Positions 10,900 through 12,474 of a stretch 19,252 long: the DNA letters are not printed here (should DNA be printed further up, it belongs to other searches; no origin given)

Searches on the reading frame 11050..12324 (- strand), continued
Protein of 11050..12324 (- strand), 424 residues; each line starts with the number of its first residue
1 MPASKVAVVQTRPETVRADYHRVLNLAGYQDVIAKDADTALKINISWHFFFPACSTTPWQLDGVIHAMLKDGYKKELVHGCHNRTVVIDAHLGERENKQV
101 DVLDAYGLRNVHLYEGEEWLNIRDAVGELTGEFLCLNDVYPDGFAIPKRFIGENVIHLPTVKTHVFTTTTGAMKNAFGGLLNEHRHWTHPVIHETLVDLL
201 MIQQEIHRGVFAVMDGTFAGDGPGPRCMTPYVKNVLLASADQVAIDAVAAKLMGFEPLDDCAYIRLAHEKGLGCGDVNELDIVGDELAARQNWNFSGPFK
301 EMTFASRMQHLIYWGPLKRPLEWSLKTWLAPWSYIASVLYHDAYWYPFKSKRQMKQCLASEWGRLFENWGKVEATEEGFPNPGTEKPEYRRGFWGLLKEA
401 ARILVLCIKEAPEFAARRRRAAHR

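Call 20: find_related_loci(query=window:11050-12324:-, collection=genome_contigs, flank=10000)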
Query window:11050-12324:- (424 aa) in genome_contigs; peptide patterns used: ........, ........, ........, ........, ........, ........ (x = any residue, [..] = any of these).
600 stretches matched a pattern (row limit reached: there are more); 593 encode a relative of the query (tblastn E <= 1e-3); the best 80 are kept; 80 distinct loci.
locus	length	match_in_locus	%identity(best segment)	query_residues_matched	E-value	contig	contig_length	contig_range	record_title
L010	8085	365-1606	90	1-414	0e+0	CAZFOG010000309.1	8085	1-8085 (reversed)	MAG TPA_asm: uncultured Nitrospiraceae bacterium isolate SRP192927_co6_479 genome assembly, contig: NODE_23757_length_80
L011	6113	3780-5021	88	1-414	0e+0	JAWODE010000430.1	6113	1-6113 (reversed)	MAG: Candidatus Hydrogenedentota bacterium isolate BLK5-2.bin.115 k191_2165100, whole genome shotgun sequence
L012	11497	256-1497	87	1-414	0e+0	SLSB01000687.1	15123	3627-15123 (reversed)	MAG: Candidatus Hydrogenedentota bacterium isolate CSSed165cm_592 CSSed16-5cm-11816, whole genome shotgun sequence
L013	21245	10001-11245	77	1-415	0e+0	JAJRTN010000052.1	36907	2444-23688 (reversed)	MAG: Candidatus Hydrogenedentota bacterium isolate Dive96_bin1.67 k141_1176128, whole genome shotgun sequence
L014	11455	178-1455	75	1-423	0e+0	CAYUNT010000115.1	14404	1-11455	MAG TPA_asm: uncultured Candidatus Sumerlaeota bacterium isolate SRP167436_co1_195 genome assembly, contig: NODE_6866_le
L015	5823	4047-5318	75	1-424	0e+0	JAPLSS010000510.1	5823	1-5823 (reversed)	MAG: Candidatus Sumerlaeota bacterium isolate LacPavin_0920_SED5_MAG_64_9 LacPavin_0920_SED5_scaffold_1136377, whole gen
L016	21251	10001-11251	77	4-420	0e+0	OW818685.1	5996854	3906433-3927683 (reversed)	metagenome genome assembly, chromosome: 1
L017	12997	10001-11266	73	1-422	0e+0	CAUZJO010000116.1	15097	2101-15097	MAG: Candidatus Sumerlaeia bacterium isolate CB27_Tmax.35 genome assembly, contig: Ga0310121_10003173, whole genome shot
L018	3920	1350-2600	76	4-420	0e+0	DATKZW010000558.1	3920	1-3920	MAG TPA_asm: Sumerlaeia bacterium isolate SMAG_U14255 k141_2157064, whole genome shotgun sequence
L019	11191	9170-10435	75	1-422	0e+0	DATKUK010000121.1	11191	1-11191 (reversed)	MAG TPA_asm: Phycisphaerae bacterium isolate SMAG_U14105 k141_2614828, whole genome shotgun sequence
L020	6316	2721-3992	74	1-424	0e+0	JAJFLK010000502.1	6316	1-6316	MAG: Candidatus Sumerlaeota bacterium isolate OFTM353 OFTM353_501, whole genome shotgun sequence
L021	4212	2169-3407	76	1-413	0e+0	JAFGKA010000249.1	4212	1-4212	MAG: Phycisphaerae bacterium isolate Zod_Metabat.304 k87_5099741, whole genome shotgun sequence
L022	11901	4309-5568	75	1-420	0e+0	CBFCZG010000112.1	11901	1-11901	MAG TPA_asm: uncultured Phycisphaerae bacterium isolate SRR6194934_binner13_Refined_19 genome assembly, contig: ERZ78139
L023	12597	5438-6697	73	1-420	0e+0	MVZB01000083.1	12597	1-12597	MAG: candidate division BRC1 bacterium ADurb.BinA292 BWZ08_contig000083, whole genome shotgun sequence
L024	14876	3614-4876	74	1-419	0e+0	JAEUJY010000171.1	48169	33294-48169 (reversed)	MAG: Myxococcales bacterium isolate new MAG-81 k141_3966954, whole genome shotgun sequence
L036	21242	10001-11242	75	1-413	0e+0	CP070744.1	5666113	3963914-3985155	MAG: Phycisphaerales bacterium isolate bin37 chromosome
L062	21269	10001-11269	71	1-424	0e+0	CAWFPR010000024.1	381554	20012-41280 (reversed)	MAG: uncultured Acidobacteriota bacterium isolate MFD05442.bin.1.130 genome assembly, contig: contig_5082, whole genome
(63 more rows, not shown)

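Call 37: search_solved_structures(query=window:11050-12324:-, max_evalue=1, show_alignments=1)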
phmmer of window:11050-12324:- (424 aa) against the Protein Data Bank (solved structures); distinct sequences matched with E-value up to 1: 0.

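Call 50: search_protein_representatives(protein=window:11050-12324:-)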
Query: 424 residues. Proteins with E-value up to 0.001 (for the whole library): 4138; up to 1e-10: 1300; up to 1e-30: 268. The best 150 are listed.
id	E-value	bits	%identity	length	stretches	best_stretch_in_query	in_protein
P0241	6.2e-176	601.9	79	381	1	1-320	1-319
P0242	2.3e-135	468.2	72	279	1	146-420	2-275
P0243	1.4e-124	432.6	57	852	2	147-379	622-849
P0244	7.9e-103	360.9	50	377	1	4-371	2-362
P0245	4.8e-101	355.1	82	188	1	126-308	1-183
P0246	6.0e-100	351.4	47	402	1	4-376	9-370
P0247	5.3e-98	345.0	71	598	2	130-319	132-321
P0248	1.7e-96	340.0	48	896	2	150-370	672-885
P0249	2.4e-95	336.3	46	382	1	2-373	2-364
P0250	7.2e-95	334.7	46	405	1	4-372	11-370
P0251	1.6e-91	323.7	49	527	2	146-369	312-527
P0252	4.6e-90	318.9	49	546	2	162-374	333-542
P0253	1.4e-88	314.0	67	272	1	4-222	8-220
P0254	1.4e-87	310.7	46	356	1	6-369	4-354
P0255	1.6e-87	310.5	47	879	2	148-369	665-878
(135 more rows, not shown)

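Call 54: search_protein_families(library=ncbifam, proteins=[L036:8910-9932:+, L062:9060-9905:+, L013:9035-9973:+], max_evalue=0.00001)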
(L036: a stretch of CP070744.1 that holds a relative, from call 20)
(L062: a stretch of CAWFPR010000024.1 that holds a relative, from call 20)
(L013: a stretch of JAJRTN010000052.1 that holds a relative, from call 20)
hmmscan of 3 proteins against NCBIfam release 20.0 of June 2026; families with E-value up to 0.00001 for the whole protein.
L036:8910-9932:+ (341 aa): 17 families
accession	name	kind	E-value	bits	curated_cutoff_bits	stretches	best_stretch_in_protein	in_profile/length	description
NF008977.0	PRK12324.1-2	equivalog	3.1e-72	243.5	234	1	38-326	4-290/297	decaprenyl-phosphate phosphoribosyltransferase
NF008978.0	PRK12324.1-4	equivalog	4.2e-71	239.5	207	1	14-324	9-320/322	decaprenyl-phosphate phosphoribosyltransferase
NF006088.0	PRK08238.1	equivalog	8.3e-58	196.2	351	1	19-319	175-476/482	UbiA family prenyltransferase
NF008976.0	PRK12324.1-1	equivalog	3.8e-48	164.4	474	1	42-317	24-297/306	decaprenyl-phosphate phosphoribosyltransferase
NF009523.0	PRK12884.1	equivalog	4.4e-13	49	269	1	39-209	7-171/279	prenyltransferase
TIGR01473.1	cyoE_ctaB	equivalog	2.1e-10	40.8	210.3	1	38-200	2-165/281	heme o synthase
NF009521.0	PRK12882.1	equivalog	4.6e-10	39.2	296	1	62-172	32-138/280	geranylgeranylglycerol-phosphate geranylgeranyltransferase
NF003349.0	PRK04375.1-2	equivalog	2.9e-09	36.5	246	1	32-204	21-193/318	heme o synthase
TIGR01475.1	ubiA_other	subfamily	1.8e-08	34.2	180.8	1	71-205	36-169/282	UbiA-like polyprenyltransferase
NF005742.0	PRK07566.1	equivalog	2.5e-08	33.4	313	1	22-201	15-201/315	chlorophyll synthase ChlG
NF003348.0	PRK04375.1-1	equivalog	3.6e-08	33.2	285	1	38-171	5-139/292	heme o synthase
NF009516.0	PRK12875.1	equivalog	1.1e-07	31.2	205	1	70-169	52-155/292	prenyltransferase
TIGR01474.1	ubiA_proteo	equivalog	2.3e-07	30.6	275.45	1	39-199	16-167/282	4-hydroxybenzoate octaprenyltransferase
NF041586.1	MqnP_DT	exception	7.7e-07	29.1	430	1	54-161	13-124/277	menaquinone biosynthesis prenyltransferase MqnP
NF009514.0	PRK12873.1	equivalog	4.3e-06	26.3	246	1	68-203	43-189/297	4-hydroxybenzoate polyprenyltransferase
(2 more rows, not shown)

L062:9060-9905:+ (282 aa): 9 families
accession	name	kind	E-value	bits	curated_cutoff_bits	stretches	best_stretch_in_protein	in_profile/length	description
NF008977.0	PRK12324.1-2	equivalog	3.1e-78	263.2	234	1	18-281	6-269/297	decaprenyl-phosphate phosphoribosyltransferase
NF008978.0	PRK12324.1-4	equivalog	2.3e-62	210.8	207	1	9-282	27-302/322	decaprenyl-phosphate phosphoribosyltransferase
NF006088.0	PRK08238.1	equivalog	1.3e-48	165.9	351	1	17-268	195-449/482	UbiA family prenyltransferase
NF008976.0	PRK12324.1-1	equivalog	4.6e-48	164.2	474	1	6-282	10-286/306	decaprenyl-phosphate phosphoribosyltransferase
NF009523.0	PRK12884.1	equivalog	7.6e-13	48.3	269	1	31-186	23-170/279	prenyltransferase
NF005742.0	PRK07566.1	equivalog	2.7e-08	33.3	313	1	61-181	78-197/315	chlorophyll synthase ChlG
TIGR01476.1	chlor_syn_BchG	subfamily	7.5e-07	28.9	212.3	1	61-165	50-157/283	(bacterio)chlorophyll synthase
TIGR01474.1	ubiA_proteo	equivalog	9e-07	28.7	275.45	1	21-170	20-161/282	4-hydroxybenzoate octaprenyltransferase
NF009521.0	PRK12882.1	equivalog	1.5e-06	27.6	296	1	33-175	26-163/280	geranylgeranylglycerol-phosphate geranylgeranyltransferase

L013:9035-9973:+ (312 aa): 28 families (the best 25 are shown)
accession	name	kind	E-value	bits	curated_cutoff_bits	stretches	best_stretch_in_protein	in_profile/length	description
NF011728.1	PRK15181.1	equivalog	1.4e-75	254.5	760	1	3-309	17-341/348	Vi polysaccharide biosynthesis UDP-N-acetylglucosaminuronic acid C-4 epimerase TviC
TIGR01179.1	galE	equivalog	1.2e-54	185.4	262.3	1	4-308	2-328/332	UDP-glucose 4-epimerase GalE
TIGR04180.1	EDH_00030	hypoth_equivalog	3e-50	171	475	1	5-290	2-294/297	NAD-dependent 4,6-dehydratase LegB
TIGR01181.1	dTDP_gluc_dehyt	equivalog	2.6e-47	161.5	365.1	1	3-307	1-313/321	dTDP-glucose 4,6-dehydratase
TIGR02197.1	heptose_epim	equivalog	4.6e-38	131.2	274.6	1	5-306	2-314/316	ADP-glyceromanno-heptose 6-epimerase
NF007956.0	PRK10675.1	subfamily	7.9e-38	130.4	394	1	4-306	3-330/338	UDP-glucose 4-epimerase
NF042422.1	oxyalk_red_OleD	equivalog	2.5e-28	99.4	580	1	3-254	2-248/329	2-alkyl-3-oxoalkanoate reductase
NF007582.0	PRK10217.1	equivalog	5.2e-28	98.1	698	1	1-307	1-333/355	dTDP-glucose 4,6-dehydratase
NF007490.0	PRK10084.1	subfamily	2.8e-25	89.1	649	1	3-307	2-336/361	dTDP-glucose 4,6-dehydratase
TIGR03466.1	HpnA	hypoth_equivalog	2.7e-23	82.4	367.65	1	3-173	2-173/327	hopanoid-associated sugar epimerase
NF008360.0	PRK11150.1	equivalog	1.3e-20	73.8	452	1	5-257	3-255/310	ADP-glyceromanno-heptose 6-epimerase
NF047922.1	GDPFucSynFcl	equivalog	1.1e-19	71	500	1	97-308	86-304/308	GDP-L-fucose synthase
NF052578.1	StrlDmthSdmBMthl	equivalog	4.8e-18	66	600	1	4-261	3-250/328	sterol demethylase protein SdmB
NF042423.1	oxyalk_red_Shew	equivalog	6.4e-17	61.6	580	1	2-225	9-222/331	2-alkyl-3-oxoalkanoate reductase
TIGR01472.1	gmd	equivalog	2.4e-16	59.9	415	1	46-257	56-269/342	GDP-mannose 4,6-dehydratase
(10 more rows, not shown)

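Call 57: predict_structure(alignment_id=A2)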
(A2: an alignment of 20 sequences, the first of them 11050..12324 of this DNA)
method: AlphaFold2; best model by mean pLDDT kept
length: 424 residues; sequences in the alignment: 20
mean_pLDDT: 72.9   pTM: 0.80
mean pLDDT of the five models: 72.9, 68.4, 68.3, 68.2, 60.1
residues with pLDDT >= 90: 111; 70-90: 126; 50-70: 136; < 50: 51
segments of 3 or more residues with pLDDT < 50: 85-95, 171-193
pLDDT, mean of each block of 10 residues (from residue 1): 84 97 97 93 63 71 97 95 51 58 91 70 72 53 68 85 63 40 39 50 74 85 61 92 88 87 76 87 94 71 52 57 52 59 69 81 88 94 76 61 58 62 69
secondary structure, 60 per line:
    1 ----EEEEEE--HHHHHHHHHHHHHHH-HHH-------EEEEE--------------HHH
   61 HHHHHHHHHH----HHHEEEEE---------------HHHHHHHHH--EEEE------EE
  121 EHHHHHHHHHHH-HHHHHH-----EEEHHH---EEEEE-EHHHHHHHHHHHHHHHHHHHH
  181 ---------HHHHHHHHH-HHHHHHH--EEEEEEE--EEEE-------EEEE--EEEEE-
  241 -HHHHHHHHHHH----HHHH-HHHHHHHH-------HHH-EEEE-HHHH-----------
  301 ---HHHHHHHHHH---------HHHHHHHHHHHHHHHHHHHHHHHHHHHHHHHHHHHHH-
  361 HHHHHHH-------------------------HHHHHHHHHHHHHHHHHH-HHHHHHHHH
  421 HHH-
elements in order: E5-10 H13-27 E39-43 H58-70 E78-82 H98-106 E109-112 E119-121 H122-132 H134-139 E145-147 E154-158 H161-180 H190-198 H200-206 E209-215 E218-221 E229-232 E235-239 H242-252 H257-260 H262-269 E281-284 H286-289 H304-313 H323-359 H361-367 H393-410 H412-423

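Call 60: fold_search(model_id=the predicted structure, library=pdb)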
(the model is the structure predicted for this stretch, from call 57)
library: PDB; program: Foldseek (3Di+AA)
matches with E <= 10: 801; with E <= 0.001: 0
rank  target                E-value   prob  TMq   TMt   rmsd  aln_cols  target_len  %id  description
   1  9eid                  4.2e-03  0.98  0.32  0.32   9.3       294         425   12  A broad-substrate spectrum lactate racemase A from Isosphaera pallida in complex with D-2-Hydroxybutyrate (released 2025-01-29)
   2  9eia_A                5.9e-03  0.87  0.27  0.27  10.3       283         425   13  A broad-substrate spectrum lactate racemase A from Isosphaera pallida in complex with copurified D-lactate (released 2025-01-29)
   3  3a2k_A                2.5e-02  0.47  0.16  0.15  11.5       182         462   13  Crystal structure of TilS complexed with tRNA (released 2009-10-20)
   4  4r7t_C                4.3e-02  0.18  0.16  0.22  15.4       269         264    9  Crystal structure of glucosamine-6-phosphate deaminase from Vibrio cholerae (released 2014-10-01)
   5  1n2o_B                4.6e-02  0.15  0.17  0.22  15.9       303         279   10  Crystal Structure of Pantothenate Synthetase from M. tuberculosis, low occupancy of beta-alanine at the pantoate bindi (released 2003-04-23)
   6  3ioe_B                5.2e-02  0.20  0.18  0.23  13.6       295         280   12  Crystal Structure of Mycobacterium Tuberculosis Pantothenate Synthetase at 1.95 Ang resolution in complex with 5'-deox (released 2009-12-01)
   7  3coz_B                6.1e-02  0.18  0.18  0.24  13.6       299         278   12  Crystal Structure of Mycobacterium Tuberculosis Pantothenate Synthetase at 2.0 Ang resolution- in complex with sulphon (released 2008-10-07)
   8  5b3h_A                6.9e-02  0.21  0.19  0.21  16.1       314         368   13  The crystal structure of the JACKDAW/IDD10 bound to the heterodimeric SHR-SCR complex (released 2017-03-01)
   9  7vru_B                7.7e-02  0.51  0.20  0.18   9.5       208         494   10  Crystal structure of PacII_M1M2S-DNA-SAH complex (released 2022-11-30)
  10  3cow_B                7.7e-02  0.15  0.18  0.24  14.2       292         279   11  Crystal Structure of Mycobacterium Tuberculosis Pantothenate Synthetase at 1.8 Ang resolution- in complex with sulphon (released 2008-10-07)
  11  4r3u_B                8.6e-02  0.09  0.17  0.15  20.3       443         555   10  Crystal structure of 2-Hydroxyisobutyryl-CoA Mutase (released 2015-03-11)
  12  2x7v                  9.7e-02  0.12  0.14  0.19  14.8       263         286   10  Crystal structure of Thermotoga maritima endonuclease IV in the presence of zinc (released 2010-09-08)
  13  3hn6_A                1.1e-01  0.23  0.25  0.34  17.2       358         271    8  Crystal structure of glucosamine-6-phosphate deaminase from Borrelia burgdorferi (released 2009-06-09)
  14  7vs4_B                1.1e-01  0.41  0.21  0.18   8.8       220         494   10  Crystal structure of PacII_M1M2S-DNA(m6A)-SAH complex (released 2022-11-30)
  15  4r7t_A                1.2e-01  0.13  0.16  0.22  14.2       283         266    9  Crystal structure of glucosamine-6-phosphate deaminase from Vibrio cholerae (released 2014-10-01)
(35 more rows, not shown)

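Call 67: search_solved_structures(query=A3, max_evalue=10, show_alignments=2)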
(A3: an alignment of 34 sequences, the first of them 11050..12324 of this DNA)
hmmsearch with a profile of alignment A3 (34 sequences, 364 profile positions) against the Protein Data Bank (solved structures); distinct sequences matched with E-value up to 10: 3.
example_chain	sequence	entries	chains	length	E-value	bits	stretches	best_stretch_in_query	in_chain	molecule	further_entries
9ygm_ST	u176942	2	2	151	0.22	13.8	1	54-107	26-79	40S ribosomal protein uS15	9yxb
6drm_A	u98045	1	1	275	1.1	11.5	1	77-154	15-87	Inactive ubiquitin thioesterase FAM105A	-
8gqm_A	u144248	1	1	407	1.5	11.1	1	230-277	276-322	Thiolase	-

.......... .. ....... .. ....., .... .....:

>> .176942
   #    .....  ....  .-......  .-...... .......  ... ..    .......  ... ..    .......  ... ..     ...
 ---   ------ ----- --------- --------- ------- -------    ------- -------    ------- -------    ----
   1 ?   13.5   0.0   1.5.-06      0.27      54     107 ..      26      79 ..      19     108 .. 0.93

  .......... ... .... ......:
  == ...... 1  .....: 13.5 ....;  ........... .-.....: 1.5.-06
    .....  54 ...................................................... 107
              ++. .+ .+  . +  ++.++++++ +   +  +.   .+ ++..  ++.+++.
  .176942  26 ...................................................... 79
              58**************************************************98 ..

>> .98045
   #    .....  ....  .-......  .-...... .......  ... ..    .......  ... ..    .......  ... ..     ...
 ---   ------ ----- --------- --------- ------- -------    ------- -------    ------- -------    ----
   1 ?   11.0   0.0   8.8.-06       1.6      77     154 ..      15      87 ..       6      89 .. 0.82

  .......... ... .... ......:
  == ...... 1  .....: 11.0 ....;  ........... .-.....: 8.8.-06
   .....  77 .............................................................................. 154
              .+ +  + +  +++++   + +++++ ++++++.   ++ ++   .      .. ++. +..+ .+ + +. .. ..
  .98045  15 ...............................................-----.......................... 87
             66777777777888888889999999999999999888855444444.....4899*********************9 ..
